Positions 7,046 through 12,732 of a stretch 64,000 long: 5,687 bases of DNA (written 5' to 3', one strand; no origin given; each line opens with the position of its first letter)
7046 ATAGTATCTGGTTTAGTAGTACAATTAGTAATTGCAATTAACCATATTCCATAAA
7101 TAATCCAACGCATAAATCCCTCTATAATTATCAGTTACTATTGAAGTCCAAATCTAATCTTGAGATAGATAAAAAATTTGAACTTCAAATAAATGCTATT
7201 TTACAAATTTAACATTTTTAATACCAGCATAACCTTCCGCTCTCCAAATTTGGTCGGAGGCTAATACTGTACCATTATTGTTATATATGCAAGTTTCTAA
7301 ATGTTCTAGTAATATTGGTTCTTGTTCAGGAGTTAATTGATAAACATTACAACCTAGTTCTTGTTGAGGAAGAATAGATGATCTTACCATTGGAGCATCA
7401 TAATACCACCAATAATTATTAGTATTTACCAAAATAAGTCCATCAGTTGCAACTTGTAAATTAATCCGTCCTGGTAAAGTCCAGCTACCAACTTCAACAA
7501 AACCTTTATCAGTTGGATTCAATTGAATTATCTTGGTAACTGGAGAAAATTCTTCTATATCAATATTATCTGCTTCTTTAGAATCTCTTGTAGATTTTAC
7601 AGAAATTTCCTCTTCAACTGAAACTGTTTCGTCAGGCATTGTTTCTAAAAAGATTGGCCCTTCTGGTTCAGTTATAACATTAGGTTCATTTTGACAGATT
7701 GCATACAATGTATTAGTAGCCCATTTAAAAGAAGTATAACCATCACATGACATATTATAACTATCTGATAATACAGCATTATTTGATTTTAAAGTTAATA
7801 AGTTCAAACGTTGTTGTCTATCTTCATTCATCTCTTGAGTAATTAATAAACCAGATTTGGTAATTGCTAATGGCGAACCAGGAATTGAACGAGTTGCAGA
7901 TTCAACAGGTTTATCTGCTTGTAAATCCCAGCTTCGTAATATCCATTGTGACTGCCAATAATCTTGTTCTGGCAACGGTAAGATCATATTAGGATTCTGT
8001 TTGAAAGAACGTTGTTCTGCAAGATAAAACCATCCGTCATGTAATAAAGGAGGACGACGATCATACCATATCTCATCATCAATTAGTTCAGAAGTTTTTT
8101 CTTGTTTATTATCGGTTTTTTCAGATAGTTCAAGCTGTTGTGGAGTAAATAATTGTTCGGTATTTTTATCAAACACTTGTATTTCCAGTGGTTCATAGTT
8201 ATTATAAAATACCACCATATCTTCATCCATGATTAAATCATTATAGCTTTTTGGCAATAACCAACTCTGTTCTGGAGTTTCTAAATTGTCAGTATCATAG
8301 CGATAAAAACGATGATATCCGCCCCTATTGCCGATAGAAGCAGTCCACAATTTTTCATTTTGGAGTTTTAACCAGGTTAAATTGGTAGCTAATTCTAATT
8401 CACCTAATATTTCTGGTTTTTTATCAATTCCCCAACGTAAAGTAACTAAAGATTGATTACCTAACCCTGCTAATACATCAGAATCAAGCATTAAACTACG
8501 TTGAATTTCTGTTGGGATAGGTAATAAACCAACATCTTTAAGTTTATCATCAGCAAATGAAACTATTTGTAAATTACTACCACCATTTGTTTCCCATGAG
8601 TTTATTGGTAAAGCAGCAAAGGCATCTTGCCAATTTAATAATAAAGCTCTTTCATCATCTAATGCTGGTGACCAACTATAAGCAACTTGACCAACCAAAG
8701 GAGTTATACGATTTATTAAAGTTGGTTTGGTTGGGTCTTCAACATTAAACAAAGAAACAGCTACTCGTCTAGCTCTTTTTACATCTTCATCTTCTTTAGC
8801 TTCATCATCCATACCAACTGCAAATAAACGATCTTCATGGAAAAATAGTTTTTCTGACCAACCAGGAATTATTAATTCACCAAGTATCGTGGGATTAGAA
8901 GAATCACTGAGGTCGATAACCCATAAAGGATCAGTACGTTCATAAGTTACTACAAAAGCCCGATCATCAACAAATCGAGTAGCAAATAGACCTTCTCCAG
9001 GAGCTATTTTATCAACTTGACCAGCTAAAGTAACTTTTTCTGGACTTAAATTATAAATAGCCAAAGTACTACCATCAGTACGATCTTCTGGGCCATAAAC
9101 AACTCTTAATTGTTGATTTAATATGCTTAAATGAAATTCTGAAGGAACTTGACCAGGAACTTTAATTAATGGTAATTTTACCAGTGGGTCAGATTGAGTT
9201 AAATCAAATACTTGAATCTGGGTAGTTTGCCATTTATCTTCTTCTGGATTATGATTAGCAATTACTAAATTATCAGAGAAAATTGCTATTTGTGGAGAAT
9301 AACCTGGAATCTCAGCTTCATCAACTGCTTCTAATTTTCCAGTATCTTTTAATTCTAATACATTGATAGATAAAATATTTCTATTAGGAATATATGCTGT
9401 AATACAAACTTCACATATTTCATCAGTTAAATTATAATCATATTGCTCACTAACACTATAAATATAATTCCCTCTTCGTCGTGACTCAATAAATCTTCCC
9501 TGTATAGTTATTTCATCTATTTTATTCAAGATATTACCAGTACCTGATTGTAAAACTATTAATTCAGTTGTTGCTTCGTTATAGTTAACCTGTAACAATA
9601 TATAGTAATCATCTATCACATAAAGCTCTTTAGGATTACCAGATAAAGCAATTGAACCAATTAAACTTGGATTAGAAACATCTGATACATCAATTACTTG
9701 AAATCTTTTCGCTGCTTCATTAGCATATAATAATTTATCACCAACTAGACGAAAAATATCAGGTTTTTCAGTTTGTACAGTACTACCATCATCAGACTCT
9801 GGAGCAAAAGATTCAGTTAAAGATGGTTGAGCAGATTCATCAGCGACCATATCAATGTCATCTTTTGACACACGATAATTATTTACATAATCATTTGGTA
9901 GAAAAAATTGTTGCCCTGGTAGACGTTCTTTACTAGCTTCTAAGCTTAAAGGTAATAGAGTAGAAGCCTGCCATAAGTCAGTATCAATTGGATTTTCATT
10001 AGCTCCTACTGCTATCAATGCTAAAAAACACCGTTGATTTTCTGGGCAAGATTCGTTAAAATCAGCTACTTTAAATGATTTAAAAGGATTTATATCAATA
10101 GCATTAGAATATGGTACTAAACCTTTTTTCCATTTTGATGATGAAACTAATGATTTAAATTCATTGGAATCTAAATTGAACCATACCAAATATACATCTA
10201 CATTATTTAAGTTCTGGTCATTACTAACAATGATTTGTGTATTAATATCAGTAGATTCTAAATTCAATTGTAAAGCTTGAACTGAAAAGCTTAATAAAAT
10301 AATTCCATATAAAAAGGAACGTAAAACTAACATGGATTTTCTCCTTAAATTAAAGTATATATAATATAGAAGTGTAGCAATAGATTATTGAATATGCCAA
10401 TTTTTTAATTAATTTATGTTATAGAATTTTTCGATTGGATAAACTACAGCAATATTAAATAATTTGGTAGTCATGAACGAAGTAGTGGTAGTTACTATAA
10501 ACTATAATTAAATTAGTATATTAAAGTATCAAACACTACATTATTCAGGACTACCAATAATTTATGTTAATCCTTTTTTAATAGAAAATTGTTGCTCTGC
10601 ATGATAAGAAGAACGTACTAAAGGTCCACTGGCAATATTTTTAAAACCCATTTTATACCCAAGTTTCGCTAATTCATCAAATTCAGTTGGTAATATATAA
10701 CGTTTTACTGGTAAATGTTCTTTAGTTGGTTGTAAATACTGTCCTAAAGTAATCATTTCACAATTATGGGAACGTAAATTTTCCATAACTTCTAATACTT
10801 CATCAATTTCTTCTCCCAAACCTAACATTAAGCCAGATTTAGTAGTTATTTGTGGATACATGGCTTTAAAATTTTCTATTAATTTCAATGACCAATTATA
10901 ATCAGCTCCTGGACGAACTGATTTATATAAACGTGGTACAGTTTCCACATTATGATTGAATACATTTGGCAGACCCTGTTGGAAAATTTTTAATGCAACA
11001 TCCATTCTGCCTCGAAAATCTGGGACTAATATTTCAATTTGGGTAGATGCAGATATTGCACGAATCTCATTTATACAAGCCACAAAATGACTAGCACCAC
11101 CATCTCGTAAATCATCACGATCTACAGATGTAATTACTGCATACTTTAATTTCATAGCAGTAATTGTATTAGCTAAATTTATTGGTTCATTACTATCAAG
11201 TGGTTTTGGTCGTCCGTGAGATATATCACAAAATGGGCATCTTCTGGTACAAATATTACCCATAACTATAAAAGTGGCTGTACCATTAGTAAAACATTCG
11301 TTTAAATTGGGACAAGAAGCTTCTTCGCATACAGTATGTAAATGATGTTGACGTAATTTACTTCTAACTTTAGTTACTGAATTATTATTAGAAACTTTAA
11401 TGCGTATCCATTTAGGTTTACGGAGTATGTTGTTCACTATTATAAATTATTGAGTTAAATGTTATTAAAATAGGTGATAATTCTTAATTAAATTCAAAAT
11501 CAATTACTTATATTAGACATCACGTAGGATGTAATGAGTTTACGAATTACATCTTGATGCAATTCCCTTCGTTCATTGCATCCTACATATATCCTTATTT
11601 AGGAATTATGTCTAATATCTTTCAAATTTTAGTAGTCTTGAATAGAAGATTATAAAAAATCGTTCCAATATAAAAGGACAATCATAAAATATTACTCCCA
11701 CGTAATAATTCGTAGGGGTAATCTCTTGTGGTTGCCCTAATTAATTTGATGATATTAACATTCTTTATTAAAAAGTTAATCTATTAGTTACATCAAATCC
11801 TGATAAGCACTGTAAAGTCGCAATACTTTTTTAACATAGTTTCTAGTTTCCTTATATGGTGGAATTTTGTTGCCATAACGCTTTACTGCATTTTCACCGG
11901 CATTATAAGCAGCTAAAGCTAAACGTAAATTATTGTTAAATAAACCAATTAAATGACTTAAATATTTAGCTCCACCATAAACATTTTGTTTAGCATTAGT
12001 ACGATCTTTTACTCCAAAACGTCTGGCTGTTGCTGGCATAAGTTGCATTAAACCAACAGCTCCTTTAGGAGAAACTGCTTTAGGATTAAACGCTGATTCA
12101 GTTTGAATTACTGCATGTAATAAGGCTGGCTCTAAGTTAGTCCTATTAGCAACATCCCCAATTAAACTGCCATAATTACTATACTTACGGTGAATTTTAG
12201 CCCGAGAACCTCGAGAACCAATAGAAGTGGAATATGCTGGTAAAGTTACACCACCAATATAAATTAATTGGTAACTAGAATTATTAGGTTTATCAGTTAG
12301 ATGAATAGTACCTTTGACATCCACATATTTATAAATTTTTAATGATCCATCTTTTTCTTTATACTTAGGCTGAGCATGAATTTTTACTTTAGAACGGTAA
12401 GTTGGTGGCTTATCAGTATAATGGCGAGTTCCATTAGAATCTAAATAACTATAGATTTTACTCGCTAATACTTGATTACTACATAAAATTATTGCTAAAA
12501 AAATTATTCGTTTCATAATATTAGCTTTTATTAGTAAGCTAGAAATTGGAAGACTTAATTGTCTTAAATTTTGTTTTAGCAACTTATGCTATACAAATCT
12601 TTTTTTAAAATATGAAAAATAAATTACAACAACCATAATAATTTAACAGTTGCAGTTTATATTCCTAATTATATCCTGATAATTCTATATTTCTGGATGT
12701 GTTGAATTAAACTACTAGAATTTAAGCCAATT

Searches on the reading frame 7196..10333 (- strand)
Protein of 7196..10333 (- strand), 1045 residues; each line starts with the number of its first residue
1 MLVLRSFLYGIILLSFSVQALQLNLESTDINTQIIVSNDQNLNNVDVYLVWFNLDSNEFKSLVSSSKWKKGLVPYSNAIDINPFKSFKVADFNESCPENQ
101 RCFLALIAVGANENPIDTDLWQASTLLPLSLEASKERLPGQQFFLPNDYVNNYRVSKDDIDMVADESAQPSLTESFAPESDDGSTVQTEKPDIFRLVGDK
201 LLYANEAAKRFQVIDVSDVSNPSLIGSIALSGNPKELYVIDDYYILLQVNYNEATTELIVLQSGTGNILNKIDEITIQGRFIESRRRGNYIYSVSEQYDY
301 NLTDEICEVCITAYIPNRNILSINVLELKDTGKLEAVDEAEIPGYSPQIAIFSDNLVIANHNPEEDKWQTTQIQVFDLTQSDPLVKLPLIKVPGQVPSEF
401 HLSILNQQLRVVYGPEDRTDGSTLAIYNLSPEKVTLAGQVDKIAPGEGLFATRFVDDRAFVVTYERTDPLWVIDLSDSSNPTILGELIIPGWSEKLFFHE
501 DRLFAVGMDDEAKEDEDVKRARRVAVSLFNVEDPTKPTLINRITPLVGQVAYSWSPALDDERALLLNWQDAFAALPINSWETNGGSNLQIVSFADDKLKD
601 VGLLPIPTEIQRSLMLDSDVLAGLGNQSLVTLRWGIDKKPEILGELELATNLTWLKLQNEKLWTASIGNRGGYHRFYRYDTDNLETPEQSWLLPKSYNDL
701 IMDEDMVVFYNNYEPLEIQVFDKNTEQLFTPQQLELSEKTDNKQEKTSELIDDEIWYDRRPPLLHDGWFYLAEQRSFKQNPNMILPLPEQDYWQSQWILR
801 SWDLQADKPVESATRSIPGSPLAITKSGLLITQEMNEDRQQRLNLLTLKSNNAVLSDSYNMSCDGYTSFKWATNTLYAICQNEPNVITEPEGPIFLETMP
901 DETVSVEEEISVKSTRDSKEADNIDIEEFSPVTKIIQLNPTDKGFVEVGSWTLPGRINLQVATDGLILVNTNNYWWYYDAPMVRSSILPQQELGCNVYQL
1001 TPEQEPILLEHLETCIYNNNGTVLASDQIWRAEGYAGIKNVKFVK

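Call 16: search_protein_families(library=pfam, proteins=[window:7196-10333:-])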
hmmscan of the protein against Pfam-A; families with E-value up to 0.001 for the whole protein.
window:7196-10333:- (1045 aa): 1 family
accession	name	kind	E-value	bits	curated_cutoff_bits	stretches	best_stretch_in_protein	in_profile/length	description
PF09826.15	Beta_propel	-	5.3e-57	194.2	22.4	1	203-620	89-479/495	Beta propeller domain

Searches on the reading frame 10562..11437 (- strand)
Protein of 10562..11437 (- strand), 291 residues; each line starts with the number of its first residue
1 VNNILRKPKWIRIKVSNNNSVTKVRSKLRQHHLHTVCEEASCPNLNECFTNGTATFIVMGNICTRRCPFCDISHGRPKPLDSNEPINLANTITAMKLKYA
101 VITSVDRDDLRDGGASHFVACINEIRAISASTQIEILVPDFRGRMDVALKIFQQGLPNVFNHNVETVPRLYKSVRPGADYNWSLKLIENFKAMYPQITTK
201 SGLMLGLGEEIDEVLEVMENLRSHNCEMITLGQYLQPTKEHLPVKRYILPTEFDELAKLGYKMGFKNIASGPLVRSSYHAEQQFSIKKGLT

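Call 16: search_protein_families(library=pfam, proteins=[window:10562-11437:-])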
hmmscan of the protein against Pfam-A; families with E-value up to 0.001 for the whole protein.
window:10562-11437:- (291 aa): 2 families
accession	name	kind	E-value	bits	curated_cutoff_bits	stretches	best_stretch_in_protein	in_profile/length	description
PF04055.27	Radical_SAM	-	8.4e-19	68.8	29.5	1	57-219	1-164/166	Radical SAM superfamily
PF16881.10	LIAS_N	-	5.1e-07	30.5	27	1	5-42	59-96/96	N-terminal domain of lipoyl synthase of Radical_SAM family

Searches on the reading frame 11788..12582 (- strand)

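Call 16: search_protein_families(library=pfam, proteins=[window:11788-12582:-])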
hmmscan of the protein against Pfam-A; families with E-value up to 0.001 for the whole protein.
window:11788-12582:- (264 aa): 2 families
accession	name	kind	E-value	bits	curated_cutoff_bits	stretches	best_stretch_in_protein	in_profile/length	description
PF01464.25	SLT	-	1.2e-31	109.2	21.3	1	141-239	3-107/117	Transglycosylase SLT domain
PF13511.11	DUF4124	-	3.7e-13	49.9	22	1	33-72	4-44/56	Domain of unknown function (DUF4124)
